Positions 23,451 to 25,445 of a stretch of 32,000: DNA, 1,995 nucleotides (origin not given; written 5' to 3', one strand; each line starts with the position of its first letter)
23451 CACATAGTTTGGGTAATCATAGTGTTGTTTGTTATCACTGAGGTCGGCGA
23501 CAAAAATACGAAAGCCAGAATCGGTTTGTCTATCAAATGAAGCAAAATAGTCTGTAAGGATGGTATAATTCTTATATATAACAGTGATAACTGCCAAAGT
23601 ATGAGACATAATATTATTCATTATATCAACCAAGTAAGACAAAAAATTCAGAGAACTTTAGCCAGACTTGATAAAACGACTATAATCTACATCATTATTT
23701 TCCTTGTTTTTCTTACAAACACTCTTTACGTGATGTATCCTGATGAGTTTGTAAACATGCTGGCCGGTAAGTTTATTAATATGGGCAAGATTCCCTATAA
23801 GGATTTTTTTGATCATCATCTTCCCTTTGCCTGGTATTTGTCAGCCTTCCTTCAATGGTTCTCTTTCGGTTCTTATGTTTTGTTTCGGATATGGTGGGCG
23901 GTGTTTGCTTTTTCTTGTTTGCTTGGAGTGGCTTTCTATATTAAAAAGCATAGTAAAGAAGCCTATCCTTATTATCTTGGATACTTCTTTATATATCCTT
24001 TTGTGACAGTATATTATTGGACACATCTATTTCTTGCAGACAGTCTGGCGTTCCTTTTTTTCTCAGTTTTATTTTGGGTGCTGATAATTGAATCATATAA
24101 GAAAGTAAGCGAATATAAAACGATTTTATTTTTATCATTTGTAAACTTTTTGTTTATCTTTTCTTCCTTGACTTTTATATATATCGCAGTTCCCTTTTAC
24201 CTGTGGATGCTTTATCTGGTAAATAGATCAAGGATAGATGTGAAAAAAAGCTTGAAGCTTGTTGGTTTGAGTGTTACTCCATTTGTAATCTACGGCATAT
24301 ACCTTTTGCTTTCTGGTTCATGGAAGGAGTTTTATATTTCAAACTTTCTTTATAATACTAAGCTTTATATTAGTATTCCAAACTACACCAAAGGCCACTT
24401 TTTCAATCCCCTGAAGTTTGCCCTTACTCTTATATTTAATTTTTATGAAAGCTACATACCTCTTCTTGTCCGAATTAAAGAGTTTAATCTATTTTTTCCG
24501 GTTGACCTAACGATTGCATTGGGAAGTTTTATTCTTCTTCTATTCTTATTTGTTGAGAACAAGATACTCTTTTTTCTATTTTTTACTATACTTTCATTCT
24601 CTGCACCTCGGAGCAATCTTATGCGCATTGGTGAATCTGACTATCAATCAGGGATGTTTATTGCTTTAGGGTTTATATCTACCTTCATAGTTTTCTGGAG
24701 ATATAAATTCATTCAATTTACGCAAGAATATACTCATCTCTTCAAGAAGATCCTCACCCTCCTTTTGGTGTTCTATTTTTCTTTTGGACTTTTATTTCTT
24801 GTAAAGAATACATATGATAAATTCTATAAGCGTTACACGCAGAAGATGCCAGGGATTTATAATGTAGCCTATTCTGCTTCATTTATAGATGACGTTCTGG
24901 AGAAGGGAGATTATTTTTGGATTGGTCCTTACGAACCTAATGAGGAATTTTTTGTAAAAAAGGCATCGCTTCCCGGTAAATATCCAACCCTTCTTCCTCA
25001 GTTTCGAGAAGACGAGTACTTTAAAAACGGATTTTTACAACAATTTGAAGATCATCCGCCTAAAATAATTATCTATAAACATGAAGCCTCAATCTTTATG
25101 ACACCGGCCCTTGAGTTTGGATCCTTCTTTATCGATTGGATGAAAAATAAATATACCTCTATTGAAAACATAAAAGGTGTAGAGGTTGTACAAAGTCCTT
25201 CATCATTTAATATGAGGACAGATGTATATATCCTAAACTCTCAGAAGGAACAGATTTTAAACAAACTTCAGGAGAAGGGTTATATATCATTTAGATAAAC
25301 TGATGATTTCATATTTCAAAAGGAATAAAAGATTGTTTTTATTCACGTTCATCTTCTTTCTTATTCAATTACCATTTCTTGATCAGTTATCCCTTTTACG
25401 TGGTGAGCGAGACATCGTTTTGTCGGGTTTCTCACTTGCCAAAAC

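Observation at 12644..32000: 19-kb envelope-glycosylation island packed with nine GT-C-type membrane proteins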

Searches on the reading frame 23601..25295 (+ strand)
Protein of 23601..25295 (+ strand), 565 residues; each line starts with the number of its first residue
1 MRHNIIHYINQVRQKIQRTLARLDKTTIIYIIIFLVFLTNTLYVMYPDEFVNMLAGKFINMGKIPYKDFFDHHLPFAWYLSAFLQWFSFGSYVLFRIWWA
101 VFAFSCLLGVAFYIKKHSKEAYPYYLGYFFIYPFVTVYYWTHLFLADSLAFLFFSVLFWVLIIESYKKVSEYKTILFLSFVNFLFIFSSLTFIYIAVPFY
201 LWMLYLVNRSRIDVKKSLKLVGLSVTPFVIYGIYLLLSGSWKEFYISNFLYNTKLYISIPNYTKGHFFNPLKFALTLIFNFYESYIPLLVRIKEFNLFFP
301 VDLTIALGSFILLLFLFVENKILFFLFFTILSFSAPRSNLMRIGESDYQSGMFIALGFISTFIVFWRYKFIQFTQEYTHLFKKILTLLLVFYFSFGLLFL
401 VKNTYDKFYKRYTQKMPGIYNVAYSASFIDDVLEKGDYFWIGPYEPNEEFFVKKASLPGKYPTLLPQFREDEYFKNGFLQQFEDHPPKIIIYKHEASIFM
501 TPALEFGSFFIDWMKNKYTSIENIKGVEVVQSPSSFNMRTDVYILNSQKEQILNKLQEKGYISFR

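Call 5: search_protein_families(library=pfam, max_evalue=0.01, proteins=[window:23601-25295:+])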
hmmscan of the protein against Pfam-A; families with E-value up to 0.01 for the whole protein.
window:23601-25295:+ (565 aa): 0 families

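Call 9: search_protein_families(library=pfam, max_evalue=10, proteins=[window:23601-25295:+])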
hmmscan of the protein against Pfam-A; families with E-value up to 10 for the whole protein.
window:23601-25295:+ (565 aa): 0 families

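Call 10: search_protein_families(library=ncbifam, max_evalue=1, proteins=[window:23601-25295:+])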
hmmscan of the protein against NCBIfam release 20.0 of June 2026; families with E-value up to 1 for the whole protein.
window:23601-25295:+ (565 aa): 0 families

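Call 15: find_homologous_proteins(query=window:23601-25295:+)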
Query window:23601-25295:+ (565 aa): 269 proteins with E <= 0.001 among 8000 candidates; the best 120 are listed.
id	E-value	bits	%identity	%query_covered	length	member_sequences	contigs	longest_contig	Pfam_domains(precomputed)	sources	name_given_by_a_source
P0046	0.0e+0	1153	100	92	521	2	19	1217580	-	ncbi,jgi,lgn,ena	-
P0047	5.1e-281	952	77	94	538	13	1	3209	-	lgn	-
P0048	4.0e-280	949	74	99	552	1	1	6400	-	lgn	-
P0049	1.3e-278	944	75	99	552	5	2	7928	-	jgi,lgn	-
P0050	6.7e-272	922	75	95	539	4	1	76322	-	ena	-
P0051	1.1e-269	914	71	100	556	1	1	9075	-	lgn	-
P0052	1.1e-265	901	77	89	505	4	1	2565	-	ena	-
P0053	7.3e-261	885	75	92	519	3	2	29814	-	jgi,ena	-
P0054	1.8e-260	884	69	100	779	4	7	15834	-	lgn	-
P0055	1.2e-258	878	74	92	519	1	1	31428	-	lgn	-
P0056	2.0e-258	877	69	100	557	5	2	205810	-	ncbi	-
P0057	1.2e-254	865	68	100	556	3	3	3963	-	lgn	-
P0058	8.6e-250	849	68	100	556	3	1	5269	-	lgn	-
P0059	8.8e-250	849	68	100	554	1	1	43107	-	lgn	-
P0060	5.5e-239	813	66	100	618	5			-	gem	-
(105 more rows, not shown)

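Call 21: search_solved_structures(query=A2, max_evalue=10)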
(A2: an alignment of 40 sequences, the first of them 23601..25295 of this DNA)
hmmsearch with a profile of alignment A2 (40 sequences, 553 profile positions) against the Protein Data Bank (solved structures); distinct sequences matched with E-value up to 10: 1.
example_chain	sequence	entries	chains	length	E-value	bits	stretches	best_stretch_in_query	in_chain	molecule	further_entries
1pci_A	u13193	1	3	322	1.2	11.4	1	393-516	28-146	PROCARICAIN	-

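Call 29: predict_structure(alignment_id=A2)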
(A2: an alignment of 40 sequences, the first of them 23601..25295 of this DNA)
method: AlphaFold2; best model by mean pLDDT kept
length: 565 residues; sequences in the alignment: 40
mean_pLDDT: 90.7   pTM: 0.90
mean pLDDT of the five models: 90.7, 90.7, 89.7, 87.9, 86.8
residues with pLDDT >= 90: 392; 70-90: 147; 50-70: 26; < 50: 0
segments of 3 or more residues with pLDDT < 50: none
pLDDT, mean of each block of 10 residues (from residue 1): 83 83 89 95 86 93 91 85 93 93 98 98 98 94 93 98 96 97 92 91 97 97 96 95 85 68 73 87 92 80 94 96 97 82 77 96 97 91 95 94 88 65 86 96 90 93 86 92 97 86 90 95 94 91 97 97 94
secondary structure, 60 per line:
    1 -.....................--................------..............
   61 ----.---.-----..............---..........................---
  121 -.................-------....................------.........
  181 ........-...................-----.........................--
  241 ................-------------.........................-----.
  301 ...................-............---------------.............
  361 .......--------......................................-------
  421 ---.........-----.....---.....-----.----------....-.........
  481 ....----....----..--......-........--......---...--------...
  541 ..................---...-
elements in order: H2-22 H25-40 H47-60 H75-88 H92-117 H122-138 H146-165 H172-188 H190-208 H214-238 H241-256 H270-294 H300-319 H321-332 H348-367 H376-413 H424-432 E438-442 H446-450 H467-470 H472-484 E489-492 H503-506 H508-514 E518-520 E527-529 H538-541 E542-545 H546-558 E562-564
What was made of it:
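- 23601..25298 (+): M6, the core GT-C fold protein: an OST-like, sequence-isolated family. AlphaFold pLDDT 90.7 (call 29).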

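Call 33: fold_search(model_id=the predicted structure, library=pdb)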
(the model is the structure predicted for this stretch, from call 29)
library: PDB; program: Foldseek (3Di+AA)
matches with E <= 10: 74; with E <= 0.001: 3
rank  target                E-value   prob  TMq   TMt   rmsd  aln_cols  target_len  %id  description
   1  8age_A                1.9e-04  1.00  0.47  0.42  12.3       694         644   11  Structure of yeast oligosaccharylransferase complex with acceptor peptide bound (released 2022-12-07)
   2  6gxc_A                5.4e-04  1.00  0.36  0.30  11.2       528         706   15  Bacterial oligosaccharyltransferase PglB in complex with an inhibitory peptide and a reactive lipid-linked oligosaccha (released 2018-11-14)
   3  5ogl_A                9.6e-04  1.00  0.37  0.31  11.0       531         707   15  Structure of bacterial oligosaccharyltransferase PglB in complex with an acceptor peptide and an lipid-linked oligosac (released 2017-10-25)
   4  7e9s_A                4.3e-03  1.00  0.36  0.26  11.4       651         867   12  Archaeal oligosaccharyltransferase AglB from Archaeoglobus fulgidus in complex with an inhibitory peptide and a dolich (released 2021-09-08)
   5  8if8_B                3.7e-02  0.97  0.36  0.33  12.6       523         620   12  Arabinosyltransferase AftA (released 2023-05-31)
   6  7w72_U                3.9e-02  0.98  0.32  0.40  14.1       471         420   13  Structure of a human glycosylphosphatidylinositol (GPI) transamidase (released 2022-02-16)
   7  7zlh_A                5.8e-02  0.77  0.30  0.27  15.4       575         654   12  Cryo-EM structure of C-mannosyltransferase CeDPY19, in apo state, bound to CMT2-Fab and anti-Fab nanobody (released 2023-01-11)
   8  7wld_U                7.6e-02  0.91  0.29  0.36  16.2       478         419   14  Cryo-EM structure of the human glycosylphosphatidylinositol transamidase complex at 2.53 Angstrom resolution (released 2022-04-27)
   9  9s6r_A                1.0e-01  0.99  0.34  0.48  12.2       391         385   10  Ternary cryo-EM structure of yeast ALG3 with Dol25-PP-GlcNAc2Man5, Dol25-P-Man, and Fab (released 2026-03-18)
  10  6p25_A                1.2e-01  0.99  0.28  0.22   6.0       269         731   14  Structure of S. cerevisiae protein O-mannosyltransferase Pmt1-Pmt2 complex bound to the sugar donor and a peptide acce (released 2019-07-10)
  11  9dlh                  1.4e-01  0.97  0.33  0.32   8.4       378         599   11  donor substrate analog-bound AftB (released 2025-06-25)
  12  7zli_A                1.8e-01  0.54  0.31  0.28  14.3       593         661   12  Cryo-EM structure of C-mannosyltransferase CeDPY19, in complex with Dol25-P-Man and bound to CMT2-Fab and anti-Fab nan (released 2023-01-11)
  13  9e6i_B                5.3e-01  0.84  0.26  0.21   7.0       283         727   14  Cryo-EM structure of Saccharomyces cerevisiae Pmt4-Ccw5 complex (released 2025-10-15)
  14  9e61_A                5.5e-01  0.82  0.26  0.21   7.1       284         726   15  Cryo-EM structure of Saccharomyces cerevisiae Pmt4 apo form (released 2025-10-15)
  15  9e61_B                6.3e-01  0.82  0.26  0.21   7.0       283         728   14  Cryo-EM structure of Saccharomyces cerevisiae Pmt4 apo form (released 2025-10-15)
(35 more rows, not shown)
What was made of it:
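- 23601..25298 (+): Foldseek hits below 1e-3 are STT3 (1.9e-4) and PglB (twice), followed by AglB, AftA, PIG-U, DPY19, ALG3 and Pmt1 (call 33).
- Closest known: Campylobacter Pgl N-glycosylation locus. Same: PglB is among M6's top three fold hits (call 33).
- PIG-U, a non-catalytic GT-C-fold protein, appears among M6's weaker hits (call 33).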

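Call 36: find_related_loci(query=A2, collection=genome_contigs, flank=10000)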
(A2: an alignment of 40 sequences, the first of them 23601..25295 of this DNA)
Query A2 (565 aa) in genome_contigs; peptide patterns used: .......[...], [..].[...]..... (x = any residue, [..] = any of these).
209 stretches matched a pattern; 54 encode a relative of the query (tblastn E <= 1e-3); 51 distinct loci.
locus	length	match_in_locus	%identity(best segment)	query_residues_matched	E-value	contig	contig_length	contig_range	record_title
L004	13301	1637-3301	73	1-563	0e+0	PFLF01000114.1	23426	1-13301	MAG: Candidatus Roizmanbacteria bacterium CG_4_10_14_0_8_um_filter_39_9 CG_4_10_14_0.8_um_filter_scaffold_993_c, whole g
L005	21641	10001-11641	75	16-562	0e+0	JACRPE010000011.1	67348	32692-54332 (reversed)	MAG: Candidatus Roizmanbacteria bacterium isolate NC_groundwater_1979_Pr3_S-0.2um_40_30 scaffold_355709, whole genome sh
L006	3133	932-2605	67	1-565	0e+0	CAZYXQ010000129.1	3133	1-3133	MAG TPA_asm: uncultured Gammaproteobacteria bacterium isolate binchicken_co22_138 genome assembly, contig: NODE_29060_le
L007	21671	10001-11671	70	1-565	0e+0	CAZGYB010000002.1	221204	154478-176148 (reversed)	MAG TPA_asm: uncultured Gammaproteobacteria bacterium isolate SRP173033_co2_14 genome assembly, contig: NODE_10_length_2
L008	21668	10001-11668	67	1-564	0e+0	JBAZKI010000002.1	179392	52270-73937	MAG: Patescibacteria group bacterium isolate SO_2017_LW4_14 scaffold_265_c1_LW137-91_2017, whole genome shotgun sequence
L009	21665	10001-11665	68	1-563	0e+0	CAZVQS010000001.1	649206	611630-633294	MAG TPA_asm: uncultured Gammaproteobacteria bacterium isolate SRP278314_co2_148 genome assembly, contig: NODE_3_length_6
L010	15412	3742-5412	59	4-565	0e+0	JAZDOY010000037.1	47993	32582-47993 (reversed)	MAG: bacterium isolate MEGAHIT-group-0.802 k141_3769161, whole genome shotgun sequence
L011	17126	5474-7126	61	5-563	0e+0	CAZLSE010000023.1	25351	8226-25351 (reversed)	MAG TPA_asm: uncultured Gammaproteobacteria bacterium isolate binchicken_co37_70 genome assembly, contig: NODE_894_lengt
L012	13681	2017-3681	57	4-565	0e+0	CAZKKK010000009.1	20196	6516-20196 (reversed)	MAG TPA_asm: uncultured Gammaproteobacteria bacterium isolate binchicken_co186_141 genome assembly, contig: NODE_3161_le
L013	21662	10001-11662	58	4-564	0e+0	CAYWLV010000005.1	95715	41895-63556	MAG TPA_asm: uncultured Gammaproteobacteria bacterium isolate SRP278252_co2_47 genome assembly, contig: NODE_311_length_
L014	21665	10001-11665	58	4-563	0e+0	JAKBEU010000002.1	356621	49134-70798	MAG: bacterium isolate BP8.bin62 NODE_18_length_356621_cov_2.785026, whole genome shotgun sequence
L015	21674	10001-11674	56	7-564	0e+0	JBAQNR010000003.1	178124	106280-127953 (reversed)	MAG: Microgenomates group bacterium isolate MFD12002_ilm_asm_bin47 k127_94043, whole genome shotgun sequence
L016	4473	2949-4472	59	4-518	0e+0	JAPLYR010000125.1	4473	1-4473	MAG: Candidatus Roizmanbacteria bacterium isolate LacPavin_0818_WC45_MAG_36_7 LacPavin_0818_WC45_scaffold_614798, whole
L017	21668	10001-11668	56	7-565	0e+0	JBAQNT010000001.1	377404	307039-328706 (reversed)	MAG: Microgenomates group bacterium isolate MFD12002_ilm_asm_bin4 k127_11731, whole genome shotgun sequence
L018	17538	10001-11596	56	31-562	0e+0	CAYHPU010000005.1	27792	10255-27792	MAG TPA_asm: uncultured Gammaproteobacteria bacterium isolate ERP119705_co15_22 genome assembly, contig: NODE_1430_lengt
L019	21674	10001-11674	50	1-563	0e+0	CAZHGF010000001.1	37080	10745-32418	MAG TPA_asm: uncultured Gammaproteobacteria bacterium isolate binchicken_co134_1283 genome assembly, contig: NODE_2330_l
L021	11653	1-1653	51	14-563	0e+0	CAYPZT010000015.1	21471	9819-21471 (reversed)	MAG TPA_asm: uncultured Gammaproteobacteria bacterium isolate SRP329715_co1_181 genome assembly, contig: NODE_3540_lengt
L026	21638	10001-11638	51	11-563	2e-172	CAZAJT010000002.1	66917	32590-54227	MAG TPA_asm: uncultured Gammaproteobacteria bacterium isolate binchicken_co251_706 genome assembly, contig: NODE_600_len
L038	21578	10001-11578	51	36-563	5e-160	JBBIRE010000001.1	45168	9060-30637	MAG: Candidatus Roizmanbacteria bacterium isolate QNF170220_bin_342 NODE_94_length_45168_cov_10.8877, whole genome shotg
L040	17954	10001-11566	51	40-563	4e-158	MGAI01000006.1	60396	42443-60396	MAG: Candidatus Roizmanbacteria bacterium RIFCSPLOWO2_01_FULL_37_16 rifcsplowo2_01_scaffold_1080, whole genome shotgun s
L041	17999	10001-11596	46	31-565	5e-156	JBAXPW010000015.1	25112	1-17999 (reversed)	MAG: Candidatus Roizmanbacteria bacterium isolate ELA541 MAG541_15, whole genome shotgun sequence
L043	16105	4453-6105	49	14-563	2e-149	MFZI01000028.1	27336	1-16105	MAG: Candidatus Roizmanbacteria bacterium RIFCSPHIGHO2_01_FULL_39_8 rifcsphigho2_01_scaffold_22866, whole genome shotgun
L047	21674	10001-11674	43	6-563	1e-137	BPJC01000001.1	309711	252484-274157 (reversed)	MAG: Patescibacteria group bacterium KatS3mg090 DNA, contig_4626, whole genome shotgun sequence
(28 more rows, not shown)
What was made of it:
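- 23601..25298 (+): Present in 51 species genomes (call 36).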

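Call 74: search_protein_families(library=pfam, max_evalue=0.01, proteins=[L040:11566-13041:-, L004:3320-3931:-, L043:14191-15093:-, L038:15541-16185:+, L038:16193-17608:+, L047:11718-13025:+, L026:18056-19276:-, L021:3860-5320:-, L041:11657-13555:-, L019:17420-18607:-])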
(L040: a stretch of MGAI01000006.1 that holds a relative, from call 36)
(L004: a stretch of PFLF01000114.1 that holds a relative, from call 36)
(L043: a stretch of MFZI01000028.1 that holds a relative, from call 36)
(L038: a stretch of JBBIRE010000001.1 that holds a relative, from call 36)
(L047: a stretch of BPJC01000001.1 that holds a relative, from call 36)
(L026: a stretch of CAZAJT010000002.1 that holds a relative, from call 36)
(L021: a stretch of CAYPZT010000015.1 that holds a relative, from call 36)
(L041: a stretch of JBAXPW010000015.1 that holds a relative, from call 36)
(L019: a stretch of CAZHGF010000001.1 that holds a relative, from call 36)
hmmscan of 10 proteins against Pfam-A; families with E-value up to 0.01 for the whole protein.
L040:11566-13041:- (492 aa): 0 families

L004:3320-3931:- (204 aa): 0 families

L043:14191-15093:- (301 aa): 7 families
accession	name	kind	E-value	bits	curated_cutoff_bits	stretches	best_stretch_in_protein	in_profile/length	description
PF16363.11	GDP_Man_Dehyd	-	3.4e-42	145.5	27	1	33-291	53-332/332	GDP-mannose 4,6 dehydratase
PF01370.27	Epimerase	-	2.5e-40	138.8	20.9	1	10-212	1-229/240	NAD dependent epimerase/dehydratase family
PF01073.25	3Beta_HSD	-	2.8e-12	46.7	22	1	36-213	49-234/280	3-beta hydroxysteroid dehydrogenase/isomerase family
PF02719.21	Polysacc_synt_2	-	4.3e-12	46.2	20.2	1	40-203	62-212/293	Polysaccharide biosynthesis protein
PF04321.23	RmlD_sub_bind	-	6.7e-11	42.2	27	1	9-166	2-158/287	RmlD substrate binding domain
PF07993.18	NAD_binding_4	-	3.5e-10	39.9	20.1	1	78-164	108-215/258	Male sterility protein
PF13460.12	NAD_binding_10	-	0.0034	17.7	27.2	0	14-146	1-138/184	NAD(P)H-binding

L038:15541-16185:+ (215 aa): 0 families

L038:16193-17608:+ (472 aa): 0 families

L047:11718-13025:+ (436 aa): 9 families
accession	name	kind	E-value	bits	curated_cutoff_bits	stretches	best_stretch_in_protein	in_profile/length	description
PF03721.20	UDPG_MGDP_dh_N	-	2.6e-58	197.1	27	1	1-183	1-184/187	UDP-glucose/GDP-mannose dehydrogenase family, NAD binding domain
PF00984.24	UDPG_MGDP_dh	-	4.7e-34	116.8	25.4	1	200-292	1-93/94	UDP-glucose/GDP-mannose dehydrogenase family, central domain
PF03720.21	UDPG_MGDP_dh_C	-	1.9e-31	108.9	30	1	312-413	1-102/103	UDP-glucose/GDP-mannose dehydrogenase family, UDP binding domain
PF00070.33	Pyr_redox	-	2.1e-08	35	22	1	2-36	1-35/82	Pyridine nucleotide-disulphide oxidoreductase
PF01210.29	NAD_Gly3P_dh_N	-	1e-06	29.2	23.1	1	2-158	1-140/158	NAD-dependent glycerol-3-phosphate dehydrogenase N-terminus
PF02558.23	ApbA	-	5.9e-05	23.2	22.2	1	3-88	1-79/150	Ketopantoate reductase PanE/ApbA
PF07992.20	Pyr_redox_2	-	8.9e-05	22.5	26.1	1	2-36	144-178/291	Pyridine nucleotide-disulphide oxidoreductase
PF02254.24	TrkA_N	-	0.006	17.3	23.8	0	3-42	1-41/116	TrkA-N domain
PF03446.21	NAD_binding_2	-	0.0092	16.4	21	0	2-85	1-65/161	NAD binding domain of 6-phosphogluconate dehydrogenase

L026:18056-19276:- (407 aa): 0 families

L021:3860-5320:- (487 aa): 0 families

L041:11657-13555:- (633 aa): 2 families
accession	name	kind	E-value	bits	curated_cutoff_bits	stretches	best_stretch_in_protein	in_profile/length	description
PF20990.2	DUF2207_C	-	2.5e-40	139.2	33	1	309-557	8-247/247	Predicted membrane protein (DUF2207) C-terminal domain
PF09972.14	DUF2207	-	5.9e-31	108.4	24.4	1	44-232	2-172/172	Predicted membrane protein (DUF2207) N-terminal domain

L019:17420-18607:- (396 aa): 0 families
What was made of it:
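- Nucleotide-sugar enzymes sit inside the cluster in some relatives (call 74).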
